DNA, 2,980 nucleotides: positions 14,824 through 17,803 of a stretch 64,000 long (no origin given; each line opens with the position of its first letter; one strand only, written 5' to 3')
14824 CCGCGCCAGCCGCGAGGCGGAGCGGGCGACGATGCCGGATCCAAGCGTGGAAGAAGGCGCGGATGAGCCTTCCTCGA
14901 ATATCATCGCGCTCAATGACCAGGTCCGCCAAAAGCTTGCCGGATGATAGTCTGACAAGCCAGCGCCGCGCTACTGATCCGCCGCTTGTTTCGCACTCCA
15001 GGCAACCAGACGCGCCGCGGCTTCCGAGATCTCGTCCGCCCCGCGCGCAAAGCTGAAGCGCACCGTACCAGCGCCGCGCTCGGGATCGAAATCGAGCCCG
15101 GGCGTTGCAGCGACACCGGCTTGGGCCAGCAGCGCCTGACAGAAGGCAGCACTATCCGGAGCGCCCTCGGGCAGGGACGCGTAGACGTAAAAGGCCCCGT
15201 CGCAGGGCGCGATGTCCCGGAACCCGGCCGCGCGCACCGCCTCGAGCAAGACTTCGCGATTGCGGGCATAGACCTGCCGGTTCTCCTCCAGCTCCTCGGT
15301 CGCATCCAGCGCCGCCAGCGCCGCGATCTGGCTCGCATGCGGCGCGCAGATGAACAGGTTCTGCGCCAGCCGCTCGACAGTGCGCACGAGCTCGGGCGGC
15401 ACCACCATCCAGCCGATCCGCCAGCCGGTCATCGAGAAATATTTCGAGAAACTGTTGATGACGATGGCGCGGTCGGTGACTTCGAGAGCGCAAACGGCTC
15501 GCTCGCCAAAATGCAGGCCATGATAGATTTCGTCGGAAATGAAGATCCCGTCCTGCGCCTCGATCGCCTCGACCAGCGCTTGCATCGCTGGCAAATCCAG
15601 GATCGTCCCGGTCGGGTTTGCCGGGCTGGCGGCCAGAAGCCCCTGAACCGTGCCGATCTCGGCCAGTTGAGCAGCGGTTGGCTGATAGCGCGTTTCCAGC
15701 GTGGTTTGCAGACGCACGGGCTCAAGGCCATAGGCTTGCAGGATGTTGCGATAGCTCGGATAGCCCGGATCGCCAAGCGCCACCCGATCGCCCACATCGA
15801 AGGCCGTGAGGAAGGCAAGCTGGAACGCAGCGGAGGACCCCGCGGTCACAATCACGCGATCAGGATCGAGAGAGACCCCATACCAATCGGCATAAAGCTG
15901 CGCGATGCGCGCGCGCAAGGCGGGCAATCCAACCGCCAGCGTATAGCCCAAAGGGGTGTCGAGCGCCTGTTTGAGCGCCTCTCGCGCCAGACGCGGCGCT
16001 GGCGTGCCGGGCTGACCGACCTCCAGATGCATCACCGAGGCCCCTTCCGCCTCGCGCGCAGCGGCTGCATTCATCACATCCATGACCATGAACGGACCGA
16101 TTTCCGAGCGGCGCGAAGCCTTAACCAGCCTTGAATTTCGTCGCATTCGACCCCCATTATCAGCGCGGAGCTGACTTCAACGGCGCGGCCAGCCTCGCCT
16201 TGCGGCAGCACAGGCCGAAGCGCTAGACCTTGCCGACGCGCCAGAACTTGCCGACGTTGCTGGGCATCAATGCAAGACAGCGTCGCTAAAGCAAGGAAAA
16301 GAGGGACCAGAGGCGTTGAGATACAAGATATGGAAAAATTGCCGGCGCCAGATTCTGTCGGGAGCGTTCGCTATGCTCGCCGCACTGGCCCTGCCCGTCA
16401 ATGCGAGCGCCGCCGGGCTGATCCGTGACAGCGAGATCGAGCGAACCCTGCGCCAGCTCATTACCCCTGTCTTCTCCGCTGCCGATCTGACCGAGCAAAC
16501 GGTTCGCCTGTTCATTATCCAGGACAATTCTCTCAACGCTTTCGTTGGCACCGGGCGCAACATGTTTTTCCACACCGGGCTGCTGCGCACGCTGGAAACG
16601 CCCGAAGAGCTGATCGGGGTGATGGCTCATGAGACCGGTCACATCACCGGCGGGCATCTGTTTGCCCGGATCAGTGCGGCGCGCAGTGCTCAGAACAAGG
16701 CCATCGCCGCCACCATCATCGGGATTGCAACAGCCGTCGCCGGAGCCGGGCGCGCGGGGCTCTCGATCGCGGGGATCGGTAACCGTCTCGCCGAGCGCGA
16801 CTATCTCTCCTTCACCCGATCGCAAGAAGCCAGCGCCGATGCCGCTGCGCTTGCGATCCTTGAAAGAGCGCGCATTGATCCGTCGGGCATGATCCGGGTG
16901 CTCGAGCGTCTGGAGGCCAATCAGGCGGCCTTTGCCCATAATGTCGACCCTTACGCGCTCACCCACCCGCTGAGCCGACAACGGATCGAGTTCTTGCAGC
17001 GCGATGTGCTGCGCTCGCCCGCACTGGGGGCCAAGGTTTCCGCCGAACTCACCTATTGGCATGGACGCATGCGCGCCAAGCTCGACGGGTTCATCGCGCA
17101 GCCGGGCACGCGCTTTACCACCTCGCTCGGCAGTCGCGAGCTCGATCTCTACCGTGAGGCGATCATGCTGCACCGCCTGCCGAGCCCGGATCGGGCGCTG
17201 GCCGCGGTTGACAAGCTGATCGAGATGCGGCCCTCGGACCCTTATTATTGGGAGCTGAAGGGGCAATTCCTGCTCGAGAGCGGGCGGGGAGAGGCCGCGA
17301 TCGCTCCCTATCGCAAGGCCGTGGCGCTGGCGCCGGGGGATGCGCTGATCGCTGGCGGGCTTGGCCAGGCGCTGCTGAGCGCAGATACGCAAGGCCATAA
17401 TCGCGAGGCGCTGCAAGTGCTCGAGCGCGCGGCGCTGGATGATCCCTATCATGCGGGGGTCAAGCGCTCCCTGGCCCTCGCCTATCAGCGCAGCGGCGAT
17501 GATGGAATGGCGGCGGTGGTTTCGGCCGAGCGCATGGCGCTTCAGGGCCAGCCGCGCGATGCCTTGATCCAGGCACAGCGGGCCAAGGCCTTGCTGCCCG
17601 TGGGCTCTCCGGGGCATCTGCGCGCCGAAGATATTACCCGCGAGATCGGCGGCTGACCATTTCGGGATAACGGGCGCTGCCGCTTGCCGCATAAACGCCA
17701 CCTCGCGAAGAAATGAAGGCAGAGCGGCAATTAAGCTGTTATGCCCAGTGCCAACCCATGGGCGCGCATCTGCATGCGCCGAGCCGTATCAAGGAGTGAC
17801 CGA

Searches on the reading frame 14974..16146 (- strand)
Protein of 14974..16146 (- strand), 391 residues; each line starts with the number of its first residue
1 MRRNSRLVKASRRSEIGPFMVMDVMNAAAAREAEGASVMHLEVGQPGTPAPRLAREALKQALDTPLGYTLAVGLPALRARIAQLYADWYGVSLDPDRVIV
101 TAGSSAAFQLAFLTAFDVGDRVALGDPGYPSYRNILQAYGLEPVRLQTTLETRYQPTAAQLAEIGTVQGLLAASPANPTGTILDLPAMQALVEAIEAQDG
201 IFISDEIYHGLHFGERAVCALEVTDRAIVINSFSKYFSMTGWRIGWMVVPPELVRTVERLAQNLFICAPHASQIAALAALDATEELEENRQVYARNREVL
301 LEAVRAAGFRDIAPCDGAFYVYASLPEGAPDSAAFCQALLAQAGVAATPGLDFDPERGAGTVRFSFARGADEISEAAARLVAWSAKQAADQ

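Call 37: search_protein_families(library=pfam, proteins=[window:14974-16146:-], max_evalue=0.00001)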
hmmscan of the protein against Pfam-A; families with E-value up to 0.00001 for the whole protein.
window:14974-16146:- (391 aa): 1 family
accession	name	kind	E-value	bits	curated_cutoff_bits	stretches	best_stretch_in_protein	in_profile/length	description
PF00155.27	Aminotran_1_2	-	1.1e-57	196.3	19.7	1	38-379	3-360/361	Aminotransferase class I and II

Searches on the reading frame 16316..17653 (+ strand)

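Call 37: search_protein_families(library=pfam, proteins=[window:16316-17653:+], max_evalue=0.00001)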
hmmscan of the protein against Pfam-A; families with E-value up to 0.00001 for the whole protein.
window:16316-17653:+ (446 aa): 6 families
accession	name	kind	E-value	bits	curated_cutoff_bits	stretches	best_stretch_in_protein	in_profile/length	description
PF01435.24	Peptidase_M48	-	8.3e-28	97.9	20.3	1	42-229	4-184/186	Peptidase family M48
PF13432.12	TPR_16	-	1.6e-08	35.2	32.7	1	291-343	13-65/65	Tetratricopeptide repeat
PF23914.1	TPR_CcmH_CycH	-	7.3e-08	32.8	42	1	303-399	44-140/158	Cytochrome c-type biogenesis protein H TPR domain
PF13428.12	TPR_14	-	1.4e-06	28.8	23.5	0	312-351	4-43/44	Tetratricopeptide repeat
PF13429.12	TPR_15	-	4.5e-06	26.7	26.2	1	292-426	130-258/280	Tetratricopeptide repeat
PF14559.12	TPR_19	-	6.8e-06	26.8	25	0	319-356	1-38/68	Tetratricopeptide repeat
